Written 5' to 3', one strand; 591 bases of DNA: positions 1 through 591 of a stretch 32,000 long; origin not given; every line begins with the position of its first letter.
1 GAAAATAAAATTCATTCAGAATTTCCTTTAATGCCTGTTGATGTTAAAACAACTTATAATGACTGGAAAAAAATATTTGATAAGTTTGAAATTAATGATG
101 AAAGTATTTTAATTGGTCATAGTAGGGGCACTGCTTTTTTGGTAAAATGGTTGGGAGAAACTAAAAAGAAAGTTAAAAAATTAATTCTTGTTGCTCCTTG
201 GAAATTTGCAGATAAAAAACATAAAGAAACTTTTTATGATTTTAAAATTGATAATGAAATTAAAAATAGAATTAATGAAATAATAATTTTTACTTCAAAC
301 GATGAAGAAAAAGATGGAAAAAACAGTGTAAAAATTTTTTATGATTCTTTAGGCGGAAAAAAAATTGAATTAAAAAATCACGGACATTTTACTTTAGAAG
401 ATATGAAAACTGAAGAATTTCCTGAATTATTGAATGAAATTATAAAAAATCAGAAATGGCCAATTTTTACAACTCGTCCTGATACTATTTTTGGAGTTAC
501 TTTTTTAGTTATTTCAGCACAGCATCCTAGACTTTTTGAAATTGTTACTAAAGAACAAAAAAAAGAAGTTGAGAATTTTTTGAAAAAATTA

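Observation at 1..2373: Serine-hydrolase domain fused in frame to a LeuRS that begins at the CP1 editing domain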

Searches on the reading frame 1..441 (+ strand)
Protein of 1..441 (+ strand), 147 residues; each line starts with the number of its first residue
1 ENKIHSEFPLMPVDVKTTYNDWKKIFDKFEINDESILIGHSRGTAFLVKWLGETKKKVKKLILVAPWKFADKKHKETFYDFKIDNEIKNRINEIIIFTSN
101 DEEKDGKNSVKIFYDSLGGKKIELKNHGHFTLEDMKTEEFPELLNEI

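Call 55: search_protein_representatives(protein=window:1-441:+)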
Query: 147 residues. Proteins with E-value up to 0.001 (for the whole library): 578; up to 1e-10: 222; up to 1e-30: 22. The best 150 are listed.
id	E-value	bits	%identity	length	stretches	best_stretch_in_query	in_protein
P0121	3.5e-49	183.0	60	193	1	2-145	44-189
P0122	9.3e-49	181.6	64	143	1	12-147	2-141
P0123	6.0e-46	172.5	58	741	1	3-146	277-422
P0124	9.5e-45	168.6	54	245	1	5-147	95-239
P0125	7.1e-43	162.5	56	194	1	4-147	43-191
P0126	8.0e-41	155.8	49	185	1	4-147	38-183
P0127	2.0e-40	154.5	51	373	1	6-146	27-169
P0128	4.0e-40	153.5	54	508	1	8-147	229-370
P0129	1.6e-38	148.3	61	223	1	27-145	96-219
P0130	2.5e-38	147.7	53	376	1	8-146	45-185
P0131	9.7e-38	145.8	49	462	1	7-147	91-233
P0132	1.3e-37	145.4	55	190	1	4-147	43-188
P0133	2.6e-37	144.4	69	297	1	37-147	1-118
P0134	9.3e-37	142.6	48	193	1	5-146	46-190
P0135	1.5e-36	142.0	61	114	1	39-147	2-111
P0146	7.7e-30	120.2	52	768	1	4-147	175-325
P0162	7.0e-27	110.6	44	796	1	8-147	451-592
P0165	1.2e-25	106.5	44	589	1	8-147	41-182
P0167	2.3e-24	102.4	43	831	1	11-147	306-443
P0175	2.8e-23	98.9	34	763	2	18-145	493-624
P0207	7.9e-20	87.7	42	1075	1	8-135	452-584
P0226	1.8e-17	80.1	39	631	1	8-145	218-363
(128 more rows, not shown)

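Call 57: search_protein_families(library=pfam, proteins=[P0123, P0128, P0146, P0162, P0167, P0175, P0207, P0226, P0165, P0131], max_evalue=0.0001)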
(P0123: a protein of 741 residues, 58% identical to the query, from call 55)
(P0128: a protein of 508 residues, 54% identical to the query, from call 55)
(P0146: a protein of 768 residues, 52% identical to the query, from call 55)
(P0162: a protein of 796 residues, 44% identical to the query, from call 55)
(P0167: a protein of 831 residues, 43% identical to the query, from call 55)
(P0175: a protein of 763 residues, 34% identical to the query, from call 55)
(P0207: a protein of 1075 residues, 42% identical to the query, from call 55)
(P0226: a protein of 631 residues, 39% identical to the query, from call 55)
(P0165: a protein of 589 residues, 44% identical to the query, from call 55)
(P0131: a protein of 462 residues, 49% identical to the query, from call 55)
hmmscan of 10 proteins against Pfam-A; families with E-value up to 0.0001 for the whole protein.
P0123 (741 aa): 4 families
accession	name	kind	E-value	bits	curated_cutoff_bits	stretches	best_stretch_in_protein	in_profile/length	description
PF13603.12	tRNA-synt_1_2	-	2.5e-54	184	25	1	428-588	24-184/185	Leucyl-tRNA synthetase, editing domain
PF00133.28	tRNA-synt_1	-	1.1e-35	123.7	22.7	2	12-223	1-226/414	tRNA synthetases class I (I, L, M and V)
PF09334.17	tRNA-synt_1g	-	1.6e-22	80.3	20.1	1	39-180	7-144/391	tRNA synthetases class I (M)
PF06821.19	Ser_hydrolase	-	6.5e-12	46.1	22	1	262-418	12-165/172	Serine hydrolase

P0128 (508 aa): 4 families
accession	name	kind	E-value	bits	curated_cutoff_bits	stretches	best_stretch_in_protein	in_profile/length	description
PF00535.33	Glycos_transf_2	-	2.8e-27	96.1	23.3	1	4-179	1-167/168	Glycosyl transferase family 2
PF06821.19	Ser_hydrolase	-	3.8e-11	43.6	22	1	209-366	12-166/172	Serine hydrolase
PF13641.12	Glyco_tranf_2_3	-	5.5e-10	40.1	27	1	3-180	3-175/230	Glycosyltransferase like family 2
PF13632.12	Glyco_trans_2_3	-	1.1e-06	29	27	0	381-467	89-164/198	Glycosyl transferase family group 2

P0146 (768 aa): 7 families
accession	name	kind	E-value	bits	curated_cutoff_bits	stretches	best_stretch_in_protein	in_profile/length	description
PF13603.12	tRNA-synt_1_2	-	4.1e-48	163.8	25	1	1-122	29-146/185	Leucyl-tRNA synthetase, editing domain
PF00133.28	tRNA-synt_1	-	3.7e-23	82.4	22.7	1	372-564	227-403/414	tRNA synthetases class I (I, L, M and V)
PF08264.19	Anticodon_1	-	5.8e-21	75.4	25.1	1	617-725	3-139/148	Anticodon-binding domain of tRNA ligase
PF09334.17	tRNA-synt_1g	-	3.5e-11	42.9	20.1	1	489-576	287-367/391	tRNA synthetases class I (M)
PF12146.15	Hydrolase_4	-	9.1e-07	28.8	27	1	197-281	69-156/239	Serine aminopeptidase, S33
PF00561.26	Abhydrolase_1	-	6.6e-06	26.4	25.8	1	198-249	63-115/245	alpha/beta hydrolase fold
PF06821.19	Ser_hydrolase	-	1e-05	26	22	1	201-309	52-156/172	Serine hydrolase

P0162 (796 aa): 9 families
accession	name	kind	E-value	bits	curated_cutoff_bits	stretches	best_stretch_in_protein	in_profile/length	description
PF17757.6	UvrB_inter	-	3.3e-24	85.2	22.9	1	148-245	1-91/91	UvrB interaction domain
PF00271.37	Helicase_C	-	2.2e-23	83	23.5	1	630-742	4-109/110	Helicase conserved C-terminal domain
PF12344.14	UvrB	-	9.5e-21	73.8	27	1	749-790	1-42/43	Ultra-violet resistance protein B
PF06821.19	Ser_hydrolase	-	7.6e-17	62.2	22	1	431-578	12-158/172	Serine hydrolase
PF04851.21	ResIII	-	6.8e-12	46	22.5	1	6-127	8-130/164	Type III restriction enzyme, res subunit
PF00270.35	DEAD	-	1.9e-07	31.4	26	1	5-72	3-71/167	DEAD/DEAH box helicase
PF12146.15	Hydrolase_4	-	9.3e-06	25.5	27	1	473-526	73-125/239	Serine aminopeptidase, S33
PF00561.26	Abhydrolase_1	-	1.9e-05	24.9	25.8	0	467-514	61-103/245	alpha/beta hydrolase fold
PF14814.11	UB2H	-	8.1e-05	23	27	0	150-219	1-78/85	Bifunctional transglycosylase second domain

P0167 (831 aa): 5 families
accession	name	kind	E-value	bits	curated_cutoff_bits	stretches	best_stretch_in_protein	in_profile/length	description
PF13603.12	tRNA-synt_1_2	-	1.3e-40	139.3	25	1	469-657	2-184/185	Leucyl-tRNA synthetase, editing domain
PF00133.28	tRNA-synt_1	-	5.6e-36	124.6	22.7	2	34-224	1-204/414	tRNA synthetases class I (I, L, M and V)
PF09334.17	tRNA-synt_1g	-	3.3e-24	85.8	20.1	1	62-202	7-144/391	tRNA synthetases class I (M)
PF06821.19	Ser_hydrolase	-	1.9e-18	67.4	22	1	267-439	2-166/172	Serine hydrolase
PF12146.15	Hydrolase_4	-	6.4e-07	29.4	27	1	320-369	68-117/239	Serine aminopeptidase, S33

P0175 (763 aa): 7 families
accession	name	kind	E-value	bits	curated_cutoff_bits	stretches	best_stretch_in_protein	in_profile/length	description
PF00133.28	tRNA-synt_1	-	8e-44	150.5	22.7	2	82-210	197-318/414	tRNA synthetases class I (I, L, M and V)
PF06821.19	Ser_hydrolase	-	3.2e-20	73.2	22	2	462-626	11-170/172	Serine hydrolase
PF00561.26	Abhydrolase_1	-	4.2e-10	40.2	25.8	0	446-560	3-121/245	alpha/beta hydrolase fold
PF12146.15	Hydrolase_4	-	9e-09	35.4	27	0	490-551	51-117/239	Serine aminopeptidase, S33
PF12697.13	Abhydrolase_6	-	1.2e-07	33.1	26.3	0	446-547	1-94/217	Alpha/beta hydrolase family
PF09334.17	tRNA-synt_1g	-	4.1e-06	26.2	20.1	0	666-714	307-355/391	tRNA synthetases class I (M)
PF02450.21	LCAT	-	1.2e-05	25.2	21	0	302-360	100-149/392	Lecithin:cholesterol acyltransferase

P0207 (1075 aa): 5 families
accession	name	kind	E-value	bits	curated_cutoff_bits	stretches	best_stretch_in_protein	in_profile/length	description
PF13603.12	tRNA-synt_1_2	-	4.3e-58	196.3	25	1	255-407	1-143/185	Leucyl-tRNA synthetase, editing domain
PF00133.28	tRNA-synt_1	-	5.6e-42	144.4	22.7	2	47-251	1-217/414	tRNA synthetases class I (I, L, M and V)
PF09334.17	tRNA-synt_1g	-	5.9e-26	91.6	20.1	2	75-218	7-146/391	tRNA synthetases class I (M)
PF08264.19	Anticodon_1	-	5.3e-21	75.5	25.1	1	914-1033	5-141/148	Anticodon-binding domain of tRNA ligase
PF06821.19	Ser_hydrolase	-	7.8e-08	32.9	22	1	460-581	36-156/172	Serine hydrolase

P0226 (631 aa): 12 families
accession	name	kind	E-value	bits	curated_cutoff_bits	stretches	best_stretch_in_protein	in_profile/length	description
PF01926.29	MMR_HSR1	-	6.6e-50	168.4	21.9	2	377-494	2-113/113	50S ribosome-binding GTPase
PF02421.24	FeoB_N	-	1.3e-19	70.7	27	1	376-538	2-154/156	Ferrous iron transport protein B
PF00009.33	GTP_EFTU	-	1.6e-16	60.9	26.5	1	406-543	53-185/188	Elongation factor Tu GTP binding domain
PF06821.19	Ser_hydrolase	-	3.5e-15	56.8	22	1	197-350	11-157/172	Serine hydrolase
PF00350.29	Dynamin_N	-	6.6e-13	49.5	27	0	378-420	2-43/168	Dynamin family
PF14714.11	KH_dom-like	-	1.6e-09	38.4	27.3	1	561-617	25-81/81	KH-domain-like of EngA bacterial GTPase enzymes, C-terminal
PF03193.22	RsgA_GTPase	-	2.5e-09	37.6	30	0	378-434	110-170/174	RsgA GTPase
PF00071.28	Ras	-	4.4e-09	36.6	21.6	0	6-135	1-126/162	Ras family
PF04548.22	AIG1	-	1.6e-06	28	27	0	376-437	2-64/212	AIG1 family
PF08477.19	Roc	-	2e-06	28.4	27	0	377-437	2-71/119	Ras of Complex, Roc, domain of DAPkinase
PF00005.33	ABC_tran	-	9.6e-06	26.7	25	0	376-456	13-91/137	ABC transporter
PF12146.15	Hydrolase_4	-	4.4e-05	23.3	27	0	226-285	56-118/239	Serine aminopeptidase, S33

P0165 (589 aa): 5 families
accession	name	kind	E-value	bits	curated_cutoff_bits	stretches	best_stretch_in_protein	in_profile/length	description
PF08264.19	Anticodon_1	-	8.2e-21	74.9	25.1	1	415-553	6-145/148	Anticodon-binding domain of tRNA ligase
PF00133.28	tRNA-synt_1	-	8.1e-16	58.2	22.7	1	225-356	281-403/414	tRNA synthetases class I (I, L, M and V)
PF06821.19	Ser_hydrolase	-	5.3e-13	49.7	22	1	22-168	13-158/172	Serine hydrolase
PF09334.17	tRNA-synt_1g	-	1.8e-08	34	20.1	1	283-366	289-365/391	tRNA synthetases class I (M)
PF01406.26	tRNA-synt_1e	-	3.2e-05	23.9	27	1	309-356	233-281/301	tRNA synthetases class I (C) catalytic domain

P0131 (462 aa): 3 families
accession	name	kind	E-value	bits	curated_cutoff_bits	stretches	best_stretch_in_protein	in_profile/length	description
PF06821.19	Ser_hydrolase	-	2e-14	54.3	22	1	72-230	12-167/172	Serine hydrolase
PF00561.26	Abhydrolase_1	-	2.9e-05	24.3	25.8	1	117-152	69-103/245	alpha/beta hydrolase fold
PF12146.15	Hydrolase_4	-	6.3e-05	22.8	27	0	116-156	75-115/239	Serine aminopeptidase, S33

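Call 59: list_cluster_members(proteins=[P0128, P0162, P0226, P0175, P0121, P0125, P0132, P0131, P0165, P0127])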
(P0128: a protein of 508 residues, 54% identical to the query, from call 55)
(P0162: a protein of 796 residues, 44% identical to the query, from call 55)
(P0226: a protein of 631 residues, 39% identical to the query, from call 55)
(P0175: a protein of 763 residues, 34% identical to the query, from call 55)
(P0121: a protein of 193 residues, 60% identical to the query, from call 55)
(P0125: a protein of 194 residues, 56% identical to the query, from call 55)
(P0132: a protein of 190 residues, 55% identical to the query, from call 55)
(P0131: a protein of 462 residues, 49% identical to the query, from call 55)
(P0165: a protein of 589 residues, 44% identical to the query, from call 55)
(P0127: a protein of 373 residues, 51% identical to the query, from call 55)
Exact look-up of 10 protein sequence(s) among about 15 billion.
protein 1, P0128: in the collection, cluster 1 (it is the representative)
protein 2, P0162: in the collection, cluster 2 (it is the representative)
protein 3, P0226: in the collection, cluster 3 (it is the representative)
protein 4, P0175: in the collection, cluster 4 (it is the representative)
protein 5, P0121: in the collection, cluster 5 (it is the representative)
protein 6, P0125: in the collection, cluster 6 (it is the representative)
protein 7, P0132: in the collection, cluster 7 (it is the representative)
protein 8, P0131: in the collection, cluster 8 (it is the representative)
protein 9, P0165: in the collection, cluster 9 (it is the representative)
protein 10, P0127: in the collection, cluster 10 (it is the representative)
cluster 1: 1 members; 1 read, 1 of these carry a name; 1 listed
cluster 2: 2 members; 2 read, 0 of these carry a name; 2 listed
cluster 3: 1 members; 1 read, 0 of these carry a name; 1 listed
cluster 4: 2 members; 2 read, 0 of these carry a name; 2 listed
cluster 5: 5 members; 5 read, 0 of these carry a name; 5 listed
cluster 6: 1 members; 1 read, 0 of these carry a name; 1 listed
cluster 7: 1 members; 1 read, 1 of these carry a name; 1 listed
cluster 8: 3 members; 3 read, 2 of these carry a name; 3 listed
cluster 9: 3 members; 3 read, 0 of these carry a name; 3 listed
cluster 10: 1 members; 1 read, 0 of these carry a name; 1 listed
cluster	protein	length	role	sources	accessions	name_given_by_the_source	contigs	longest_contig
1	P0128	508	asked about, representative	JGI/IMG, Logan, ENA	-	GT2 family glycosyltransferase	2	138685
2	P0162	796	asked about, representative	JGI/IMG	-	-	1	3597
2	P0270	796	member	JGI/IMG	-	-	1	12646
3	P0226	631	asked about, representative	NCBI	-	-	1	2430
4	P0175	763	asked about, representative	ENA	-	-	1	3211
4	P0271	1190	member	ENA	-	-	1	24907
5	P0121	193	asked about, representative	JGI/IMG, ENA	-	-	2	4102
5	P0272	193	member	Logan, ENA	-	-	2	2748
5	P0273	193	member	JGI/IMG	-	-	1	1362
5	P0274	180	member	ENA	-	-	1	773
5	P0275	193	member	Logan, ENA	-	-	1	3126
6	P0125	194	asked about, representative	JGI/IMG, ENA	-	-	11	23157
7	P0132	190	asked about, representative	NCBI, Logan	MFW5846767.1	MAG: RBBP9/YdeN family alpha/beta hydrolase [Nanoarchaeota archaeon]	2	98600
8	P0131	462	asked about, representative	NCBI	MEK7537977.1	MAG: alpha/beta hydrolase, partial [Patescibacteria group bacterium]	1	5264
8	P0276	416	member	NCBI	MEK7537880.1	MAG: leucine--tRNA ligase, partial [Patescibacteria group bacterium]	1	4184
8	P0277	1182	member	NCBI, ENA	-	-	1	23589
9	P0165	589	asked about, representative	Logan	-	-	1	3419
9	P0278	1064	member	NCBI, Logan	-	-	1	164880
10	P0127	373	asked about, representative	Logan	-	-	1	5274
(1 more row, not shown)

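Call 63: search_protein_families(library=pfam, proteins=[P0271, P0277, P0278], max_evalue=0.0001)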
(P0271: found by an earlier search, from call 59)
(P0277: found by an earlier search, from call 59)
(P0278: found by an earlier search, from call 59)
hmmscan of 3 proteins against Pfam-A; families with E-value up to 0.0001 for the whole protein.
P0271 (1190 aa): 7 families
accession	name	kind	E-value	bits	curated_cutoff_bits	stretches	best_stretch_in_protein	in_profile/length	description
PF00133.28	tRNA-synt_1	-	3.3e-81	273.6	22.7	3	167-637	101-318/414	tRNA synthetases class I (I, L, M and V)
PF06821.19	Ser_hydrolase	-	1.2e-19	71.3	22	2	889-1053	11-170/172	Serine hydrolase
PF00561.26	Abhydrolase_1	-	1.3e-09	38.6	25.8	0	873-987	3-121/245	alpha/beta hydrolase fold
PF09334.17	tRNA-synt_1g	-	1.4e-08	34.4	20.1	0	1093-1141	307-355/391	tRNA synthetases class I (M)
PF12146.15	Hydrolase_4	-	3e-08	33.7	27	0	917-978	51-117/239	Serine aminopeptidase, S33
PF12697.13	Abhydrolase_6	-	4.9e-07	31.1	26.3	0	873-973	1-94/217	Alpha/beta hydrolase family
PF02450.21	LCAT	-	3.6e-05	23.6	21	0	729-787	100-149/392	Lecithin:cholesterol acyltransferase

P0277 (1182 aa): 6 families
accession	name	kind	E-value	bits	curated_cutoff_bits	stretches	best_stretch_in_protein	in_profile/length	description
PF13603.12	tRNA-synt_1_2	-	7.3e-68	228.1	25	1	251-455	1-185/185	Leucyl-tRNA synthetase, editing domain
PF00133.28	tRNA-synt_1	-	9e-42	143.7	22.7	2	71-254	31-225/414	tRNA synthetases class I (I, L, M and V)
PF09334.17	tRNA-synt_1g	-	4e-31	108.6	20.1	1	70-213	6-145/391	tRNA synthetases class I (M)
PF08264.19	Anticodon_1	-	3.8e-18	66.2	25.1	1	1036-1146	6-144/148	Anticodon-binding domain of tRNA ligase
PF06821.19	Ser_hydrolase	-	8.8e-14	52.2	22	1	487-645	12-167/172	Serine hydrolase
PF00561.26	Abhydrolase_1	-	9.4e-05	22.6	25.8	0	532-566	69-109/245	alpha/beta hydrolase fold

P0278 (1064 aa): 6 families
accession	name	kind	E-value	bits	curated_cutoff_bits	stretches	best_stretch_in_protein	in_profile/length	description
PF13603.12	tRNA-synt_1_2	-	7.4e-55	185.8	25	1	226-411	1-182/185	Leucyl-tRNA synthetase, editing domain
PF00133.28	tRNA-synt_1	-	7e-44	150.7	22.7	3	18-230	1-226/414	tRNA synthetases class I (I, L, M and V)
PF09334.17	tRNA-synt_1g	-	3e-28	99.1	20.1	2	46-187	7-144/391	tRNA synthetases class I (M)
PF08264.19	Anticodon_1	-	2e-20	73.6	25.1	1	890-1028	6-145/148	Anticodon-binding domain of tRNA ligase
PF06821.19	Ser_hydrolase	-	1.1e-12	48.7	22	1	496-643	12-158/172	Serine hydrolase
PF01406.26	tRNA-synt_1e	-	1.4e-05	25.1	27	0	784-831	233-281/301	tRNA synthetases class I (C) catalytic domain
